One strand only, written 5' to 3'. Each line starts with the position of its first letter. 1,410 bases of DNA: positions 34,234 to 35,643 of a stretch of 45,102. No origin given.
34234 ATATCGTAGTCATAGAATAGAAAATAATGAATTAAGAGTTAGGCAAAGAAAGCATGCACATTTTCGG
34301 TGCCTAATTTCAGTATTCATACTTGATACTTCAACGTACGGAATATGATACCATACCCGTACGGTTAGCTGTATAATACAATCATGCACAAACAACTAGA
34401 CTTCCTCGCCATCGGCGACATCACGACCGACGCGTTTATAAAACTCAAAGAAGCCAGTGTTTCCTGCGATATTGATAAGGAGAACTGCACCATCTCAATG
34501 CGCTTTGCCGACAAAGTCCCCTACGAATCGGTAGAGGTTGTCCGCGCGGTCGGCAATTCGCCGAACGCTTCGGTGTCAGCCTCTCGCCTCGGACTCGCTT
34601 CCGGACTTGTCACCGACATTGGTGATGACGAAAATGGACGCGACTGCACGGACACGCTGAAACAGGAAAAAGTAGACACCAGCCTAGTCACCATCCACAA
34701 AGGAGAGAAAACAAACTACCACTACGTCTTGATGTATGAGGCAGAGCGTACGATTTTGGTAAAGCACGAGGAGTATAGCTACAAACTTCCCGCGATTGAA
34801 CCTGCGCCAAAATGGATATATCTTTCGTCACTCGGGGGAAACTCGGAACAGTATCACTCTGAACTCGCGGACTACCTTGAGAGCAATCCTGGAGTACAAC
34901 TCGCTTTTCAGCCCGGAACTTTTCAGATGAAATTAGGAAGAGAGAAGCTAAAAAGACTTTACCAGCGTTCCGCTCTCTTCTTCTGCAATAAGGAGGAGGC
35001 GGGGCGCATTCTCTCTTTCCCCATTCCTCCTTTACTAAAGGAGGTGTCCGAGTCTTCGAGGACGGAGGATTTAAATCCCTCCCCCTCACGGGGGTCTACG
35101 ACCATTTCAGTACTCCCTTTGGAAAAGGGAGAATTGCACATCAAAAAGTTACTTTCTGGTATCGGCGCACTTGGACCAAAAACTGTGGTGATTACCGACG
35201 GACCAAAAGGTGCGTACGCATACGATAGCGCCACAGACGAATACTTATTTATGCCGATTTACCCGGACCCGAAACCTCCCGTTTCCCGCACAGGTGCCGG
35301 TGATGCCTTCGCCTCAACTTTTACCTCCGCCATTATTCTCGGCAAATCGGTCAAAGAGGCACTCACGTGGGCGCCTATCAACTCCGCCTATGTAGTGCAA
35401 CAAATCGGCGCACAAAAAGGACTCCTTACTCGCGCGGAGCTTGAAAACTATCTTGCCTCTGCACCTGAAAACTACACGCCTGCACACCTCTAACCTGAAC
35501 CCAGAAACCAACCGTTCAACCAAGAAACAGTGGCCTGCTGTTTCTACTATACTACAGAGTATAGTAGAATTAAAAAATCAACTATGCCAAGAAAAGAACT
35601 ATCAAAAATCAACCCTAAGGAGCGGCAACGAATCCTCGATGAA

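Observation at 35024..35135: A ~112-bp array of three GC hairpin modules is inserted in-frame in a PfkB sugar kinase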

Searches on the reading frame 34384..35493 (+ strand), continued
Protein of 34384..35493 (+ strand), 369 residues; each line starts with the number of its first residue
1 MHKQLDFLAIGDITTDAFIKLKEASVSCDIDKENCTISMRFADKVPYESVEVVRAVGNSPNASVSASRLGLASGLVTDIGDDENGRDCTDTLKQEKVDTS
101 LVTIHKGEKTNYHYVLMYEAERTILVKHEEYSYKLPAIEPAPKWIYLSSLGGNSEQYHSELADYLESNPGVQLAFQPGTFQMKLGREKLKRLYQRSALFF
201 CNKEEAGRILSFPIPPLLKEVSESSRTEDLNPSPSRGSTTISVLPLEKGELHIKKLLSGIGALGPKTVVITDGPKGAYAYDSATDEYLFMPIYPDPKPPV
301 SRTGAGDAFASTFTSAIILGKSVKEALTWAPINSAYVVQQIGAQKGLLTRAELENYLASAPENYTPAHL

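Call 25: find_encoding_contigs(protein=P0090, flank=4000, max_places=1)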
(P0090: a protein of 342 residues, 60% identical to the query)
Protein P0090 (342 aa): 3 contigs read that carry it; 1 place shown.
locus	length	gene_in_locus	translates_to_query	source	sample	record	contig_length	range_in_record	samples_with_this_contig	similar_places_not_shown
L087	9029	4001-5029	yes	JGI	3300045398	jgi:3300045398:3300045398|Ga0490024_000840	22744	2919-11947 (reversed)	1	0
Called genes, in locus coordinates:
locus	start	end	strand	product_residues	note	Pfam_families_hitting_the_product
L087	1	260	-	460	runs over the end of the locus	PF01464:SLT (faint), PF13406:SLT_2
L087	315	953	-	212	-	PF01386:Ribosomal_L25p, PF14693:Ribosomal_TL5_C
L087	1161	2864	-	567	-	PF01565:FAD_binding_4, PF02913:FAD-oxidase_C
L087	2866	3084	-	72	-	-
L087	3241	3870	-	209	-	PF01258:zf-dskA_traR (weak)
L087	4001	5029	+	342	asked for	PF00294:PfkB, PF08543:Phos_pyr_kin (faint)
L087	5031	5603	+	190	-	-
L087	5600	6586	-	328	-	PF02779:Transket_pyr, PF02780:Transketolase_C, PF22613:Transketolase_C_1 (faint)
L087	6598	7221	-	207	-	-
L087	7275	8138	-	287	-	PF13292:DXP_synthase_N, PF00456:Transketolase_N, PF00676:E1_dh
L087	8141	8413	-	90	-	-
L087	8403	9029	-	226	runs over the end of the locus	PF00834:Ribul_P_3_epim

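Call 37: find_encoding_contigs(protein=P0042, flank=3000, max_places=1)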
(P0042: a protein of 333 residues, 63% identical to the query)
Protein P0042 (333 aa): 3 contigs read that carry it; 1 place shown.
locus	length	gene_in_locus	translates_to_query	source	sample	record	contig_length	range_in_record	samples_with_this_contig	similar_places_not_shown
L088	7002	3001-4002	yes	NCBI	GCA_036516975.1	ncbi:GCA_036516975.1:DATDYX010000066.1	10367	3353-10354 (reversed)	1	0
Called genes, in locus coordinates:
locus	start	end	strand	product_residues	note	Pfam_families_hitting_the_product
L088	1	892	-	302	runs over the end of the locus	?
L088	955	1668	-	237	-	PF01386:Ribosomal_L25p, PF14693:Ribosomal_TL5_C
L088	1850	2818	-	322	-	PF00389:2-Hacid_dh, PF02826:2-Hacid_dh_C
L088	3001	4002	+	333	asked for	PF00294:PfkB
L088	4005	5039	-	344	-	PF02779:Transket_pyr, PF02780:Transketolase_C, PF17147:PFOR_II (weak), PF22613:Transketolase_C_1 (faint)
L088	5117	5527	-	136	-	PF02452:PemK_toxin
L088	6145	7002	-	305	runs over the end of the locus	PF13292:DXP_synthase_N (weak), PF00456:Transketolase_N, PF00676:E1_dh (weak)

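Call 38: find_encoding_contigs(protein=P0003, flank=4000, max_places=1)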
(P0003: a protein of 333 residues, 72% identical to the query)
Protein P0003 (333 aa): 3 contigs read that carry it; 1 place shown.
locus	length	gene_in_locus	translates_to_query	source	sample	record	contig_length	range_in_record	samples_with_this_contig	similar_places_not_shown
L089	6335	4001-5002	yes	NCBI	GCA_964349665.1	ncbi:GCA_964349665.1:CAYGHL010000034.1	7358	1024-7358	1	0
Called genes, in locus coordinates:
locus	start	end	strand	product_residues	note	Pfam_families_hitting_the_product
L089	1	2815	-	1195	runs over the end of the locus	PF10342:Kre9_KNH (faint), PF18911:PKD_4 (faint)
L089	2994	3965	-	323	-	PF00389:2-Hacid_dh, PF02826:2-Hacid_dh_C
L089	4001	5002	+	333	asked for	PF00294:PfkB, PF08543:Phos_pyr_kin (weak)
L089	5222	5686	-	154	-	PF01371:Trp_repressor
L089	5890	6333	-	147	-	?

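Call 57: predict_structure(alignment_id=A3)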
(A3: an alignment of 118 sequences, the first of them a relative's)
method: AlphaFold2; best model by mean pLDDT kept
length: 369 residues; sequences in the alignment: 118
mean_pLDDT: 90.3   pTM: 0.89
mean pLDDT of the five models: 90.3, 89.9, 89.4, 89.0, 88.6
residues with pLDDT >= 90: 278; 70-90: 56; 50-70: 13; < 50: 22
segments of 3 or more residues with pLDDT < 50: 223-234, 236-244
pLDDT, mean of each block of 10 residues (from residue 1): 92 96 87 84 89 96 98 98 98 98 98 91 88 95 96 93 98 96 94 98 95 66 46 44 57 95 98 95 98 92 92 99 98 96 94 98 96
secondary structure, 60 per line:
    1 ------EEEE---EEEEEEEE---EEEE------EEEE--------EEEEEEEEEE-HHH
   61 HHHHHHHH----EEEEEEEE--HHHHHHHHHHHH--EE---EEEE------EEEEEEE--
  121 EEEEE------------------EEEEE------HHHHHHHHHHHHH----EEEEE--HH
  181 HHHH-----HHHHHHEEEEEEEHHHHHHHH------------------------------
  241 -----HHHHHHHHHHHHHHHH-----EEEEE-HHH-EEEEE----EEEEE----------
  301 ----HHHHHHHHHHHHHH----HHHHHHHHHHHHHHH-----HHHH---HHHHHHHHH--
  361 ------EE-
elements in order: E7-10 E14-21 E25-28 E35-38 E47-56 H58-68 E73-80 H83-94 E102-105 E112-118 E121-125 E144-148 H155-167 E172-176 H179-184 H190-195 E196-202 H203-210 H246-261 E267-271 E277-281 E286-290 H305-318 H323-337 H343-346 H350-358
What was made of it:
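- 34384..35493 (+): PfkB-family (ribokinase-fold) sugar/nucleoside kinase gene, 369 aa, host of the insert. The AlphaFold2 model has mean pLDDT 90.3 and pTM 0.89 (call 57).
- Residues 211-245 have no secondary structure, and pLDDT is below 50 at 223-244, in a model with mean pLDDT 90.3 (call 57). The peptide is predicted to be disordered (call 57). The model is confident everywhere outside the insert (call 57).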

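Call 65: find_encoding_contigs(protein=P0071, flank=2000, max_places=1)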
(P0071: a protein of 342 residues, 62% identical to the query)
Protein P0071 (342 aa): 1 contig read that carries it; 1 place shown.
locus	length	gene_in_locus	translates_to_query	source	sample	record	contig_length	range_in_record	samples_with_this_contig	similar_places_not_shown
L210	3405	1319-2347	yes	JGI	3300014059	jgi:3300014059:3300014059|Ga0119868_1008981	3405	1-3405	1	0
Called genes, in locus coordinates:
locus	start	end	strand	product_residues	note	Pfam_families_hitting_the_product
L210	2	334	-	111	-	?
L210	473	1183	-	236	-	PF01258:zf-dskA_traR (weak)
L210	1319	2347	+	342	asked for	PF00294:PfkB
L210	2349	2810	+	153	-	-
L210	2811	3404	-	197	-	?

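Call 66: find_encoding_contigs(protein=P0068, flank=2000, max_places=1)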
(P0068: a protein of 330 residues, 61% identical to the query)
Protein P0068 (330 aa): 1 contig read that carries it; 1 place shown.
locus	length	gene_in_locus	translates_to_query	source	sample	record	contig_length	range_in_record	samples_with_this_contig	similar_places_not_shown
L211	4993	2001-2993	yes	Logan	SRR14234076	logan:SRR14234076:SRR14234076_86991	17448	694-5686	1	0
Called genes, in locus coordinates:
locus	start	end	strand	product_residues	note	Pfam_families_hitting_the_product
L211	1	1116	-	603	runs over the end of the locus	?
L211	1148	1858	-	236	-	PF01258:zf-dskA_traR (weak)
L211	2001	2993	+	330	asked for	PF00294:PfkB, PF08543:Phos_pyr_kin (weak)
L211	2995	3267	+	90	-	-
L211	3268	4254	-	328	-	PF02779:Transket_pyr, PF02780:Transketolase_C, PF22613:Transketolase_C_1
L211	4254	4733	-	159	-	-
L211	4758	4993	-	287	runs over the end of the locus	PF13292:DXP_synthase_N (weak), PF00456:Transketolase_N, PF00676:E1_dh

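Call 76: fold_search(model_id=the predicted structure, library=pdb)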
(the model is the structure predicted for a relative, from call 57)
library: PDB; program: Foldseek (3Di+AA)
matches with E <= 10: 962; with E <= 0.001: 372
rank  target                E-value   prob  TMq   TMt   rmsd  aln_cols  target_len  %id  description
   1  6xk2_D                1.9e-22  1.00  0.67  0.78   5.8       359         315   21  Crystal structure of Ribokinase from Cryptococcus neoformans var. grubii serotype A in complex with ADP (released 2020-07-15)
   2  2rbc                  6.4e-22  1.00  0.71  0.84   3.1       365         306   16  Crystal structure of a putative ribokinase from Agrobacterium tumefaciens (released 2007-11-13)
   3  6ilr_B                1.3e-21  1.00  0.72  0.84   3.4       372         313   16  Structure of Arabidopsis thaliana Ribokinase in unligand form (released 2019-03-13)
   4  6ilr_A                2.2e-21  1.00  0.71  0.84   3.4       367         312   16  Structure of Arabidopsis thaliana Ribokinase in unligand form (released 2019-03-13)
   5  6xk2_C                2.6e-21  1.00  0.67  0.79   6.1       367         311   20  Crystal structure of Ribokinase from Cryptococcus neoformans var. grubii serotype A in complex with ADP (released 2020-07-15)
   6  2c4e                  3.1e-21  1.00  0.68  0.83   3.9       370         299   14  Crystal Structure of Methanocaldococcus jannaschii Nucleoside Kinase - An Archaeal Member of the Ribokinase Family (released 2006-08-30)
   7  6xk2_B                3.5e-21  1.00  0.67  0.76   5.8       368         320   20  Crystal structure of Ribokinase from Cryptococcus neoformans var. grubii serotype A in complex with ADP (released 2020-07-15)
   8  5c3y_D                3.9e-21  1.00  0.68  0.79   4.8       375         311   17  Structure of human ribokinase crystallized with AMPPNP (released 2016-06-15)
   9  6xk2_A                5.0e-21  1.00  0.68  0.78   5.7       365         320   19  Crystal structure of Ribokinase from Cryptococcus neoformans var. grubii serotype A in complex with ADP (released 2020-07-15)
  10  5bye_A                9.8e-21  1.00  0.69  0.81   4.1       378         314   17  Crystal structure of human ribokinase in P212121 spacegroup (released 2016-06-15)
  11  5c3y_C                1.0e-20  1.00  0.69  0.80   4.2       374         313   17  Structure of human ribokinase crystallized with AMPPNP (released 2016-06-15)
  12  5c3y_B                1.1e-20  1.00  0.68  0.79   4.3       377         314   17  Structure of human ribokinase crystallized with AMPPNP (released 2016-06-15)
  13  5c3y_I                1.1e-20  1.00  0.68  0.79   4.3       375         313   17  Structure of human ribokinase crystallized with AMPPNP (released 2016-06-15)
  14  9zpu_D                1.2e-20  1.00  0.71  0.84   3.5       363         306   18  Crystal Structure of a Ribokinase from Brucella suis in complex with ADP (released 2025-12-31)
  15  2c49_B                1.2e-20  1.00  0.67  0.82   4.1       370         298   15  Crystal Structure of Methanocaldococcus jannaschii Nucleoside Kinase - An Archaeal Member of the Ribokinase Family (released 2006-08-30)
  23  1rka                  2.9e-20  1.00  0.73  0.87   2.7       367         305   18  THE APO FORM OF E. COLI RIBOKINASE (released 1999-08-31)
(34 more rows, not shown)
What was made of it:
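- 34384..35493 (+): Its fold matches ribokinases, with target-normalised TM-score up to 0.87 against 1rka (call 76).
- On Rickettsia palindromic elements (RPE): The rest of the model is confident and has the ribokinase fold (calls 57, 76).
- The fold is that of ribokinase (call 76).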

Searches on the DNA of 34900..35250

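Call 28: search_rna_families(source=window, start=34900, end=35250, threshold=evalue, max_evalue=10)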
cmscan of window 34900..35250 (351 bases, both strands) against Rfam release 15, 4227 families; matches with E-value up to 10: 4.
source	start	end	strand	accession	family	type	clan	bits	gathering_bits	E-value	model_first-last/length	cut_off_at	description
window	34920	35034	+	RF02449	ncr1015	Gene; sRNA;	-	18.4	60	4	1-121/121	no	Bacillus sRNA ncr1015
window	35069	35096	-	RF01347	CRISPR-DR37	Gene; CRISPR;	-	17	40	2.5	1-35/35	no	CRISPR RNA direct repeat element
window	34987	35041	-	RF03775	mir-7578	Gene; miRNA;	-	15.1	60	2.1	1-82/82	no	mir-7578 microRNA precursor family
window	34929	34983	-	RF03778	mir-483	Gene; miRNA;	-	13.9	60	7.2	1-75/75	no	mir-483 microRNA precursor family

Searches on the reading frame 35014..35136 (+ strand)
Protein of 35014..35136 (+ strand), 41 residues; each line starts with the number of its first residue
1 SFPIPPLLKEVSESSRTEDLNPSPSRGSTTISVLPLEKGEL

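Call 81: find_homologous_proteins(query=A5, max_evalue=10)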
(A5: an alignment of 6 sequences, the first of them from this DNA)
Query A5 (6 sequences): 34 candidates shared short words with the query, none scored E <= 10.
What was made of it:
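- Tried and rejected: A peptide-profile search for the insert peptide across the protein database found nothing (34 candidates, none scored; call 81).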
